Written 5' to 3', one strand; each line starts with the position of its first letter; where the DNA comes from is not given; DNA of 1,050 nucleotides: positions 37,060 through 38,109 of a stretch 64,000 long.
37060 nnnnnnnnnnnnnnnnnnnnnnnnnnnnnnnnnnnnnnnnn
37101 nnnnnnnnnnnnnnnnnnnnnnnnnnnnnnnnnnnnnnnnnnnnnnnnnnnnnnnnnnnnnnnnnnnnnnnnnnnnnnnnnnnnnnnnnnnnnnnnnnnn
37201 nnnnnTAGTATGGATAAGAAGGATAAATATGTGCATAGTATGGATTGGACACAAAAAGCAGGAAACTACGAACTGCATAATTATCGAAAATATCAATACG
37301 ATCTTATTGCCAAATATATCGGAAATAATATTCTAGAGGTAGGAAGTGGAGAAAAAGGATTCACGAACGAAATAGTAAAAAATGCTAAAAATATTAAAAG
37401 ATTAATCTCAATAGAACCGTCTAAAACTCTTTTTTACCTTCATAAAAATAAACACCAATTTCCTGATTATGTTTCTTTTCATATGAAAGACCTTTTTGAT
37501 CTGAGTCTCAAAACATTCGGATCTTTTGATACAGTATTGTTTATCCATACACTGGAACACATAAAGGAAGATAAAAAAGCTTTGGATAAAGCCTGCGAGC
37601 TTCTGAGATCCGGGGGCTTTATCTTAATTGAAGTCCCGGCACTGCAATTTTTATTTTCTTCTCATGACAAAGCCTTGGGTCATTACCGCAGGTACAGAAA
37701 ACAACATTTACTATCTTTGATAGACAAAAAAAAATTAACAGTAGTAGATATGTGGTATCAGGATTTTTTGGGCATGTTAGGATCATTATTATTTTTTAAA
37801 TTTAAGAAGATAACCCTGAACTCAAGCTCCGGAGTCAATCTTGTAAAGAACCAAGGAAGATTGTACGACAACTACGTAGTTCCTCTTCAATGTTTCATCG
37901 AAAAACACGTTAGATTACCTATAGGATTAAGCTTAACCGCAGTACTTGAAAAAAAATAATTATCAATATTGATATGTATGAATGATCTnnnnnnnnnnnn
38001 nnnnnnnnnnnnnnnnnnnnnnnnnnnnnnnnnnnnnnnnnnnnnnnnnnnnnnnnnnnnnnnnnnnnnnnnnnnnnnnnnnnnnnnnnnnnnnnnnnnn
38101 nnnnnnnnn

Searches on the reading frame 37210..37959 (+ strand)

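Call 47: search_protein_families(library=ncbifam, proteins=[window:37210-37959:+], max_evalue=1e-10)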
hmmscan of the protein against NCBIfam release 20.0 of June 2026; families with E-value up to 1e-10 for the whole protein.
window:37210-37959:+ (249 aa): 0 families

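Call 86: search_protein_families(library=pfam, proteins=[window:37210-37959:+], max_evalue=0.001)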
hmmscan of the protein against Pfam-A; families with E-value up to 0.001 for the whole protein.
window:37210-37959:+ (249 aa): 5 families
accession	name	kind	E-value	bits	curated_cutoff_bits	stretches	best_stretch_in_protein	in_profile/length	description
PF08241.18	Methyltransf_11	-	7e-12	46.3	21.2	1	42-140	1-95/95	Methyltransferase domain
PF13489.12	Methyltransf_23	-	5.6e-11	42.9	27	1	38-176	23-150/164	Methyltransferase domain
PF13847.12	Methyltransf_31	-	6e-09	36.2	27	1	38-144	4-113/145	Methyltransferase domain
PF08242.18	Methyltransf_12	-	7.6e-08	33.4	30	1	42-138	1-98/98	Methyltransferase domain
PF13649.12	Methyltransf_25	-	2.6e-07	31.7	27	1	41-136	1-97/97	Methyltransferase domain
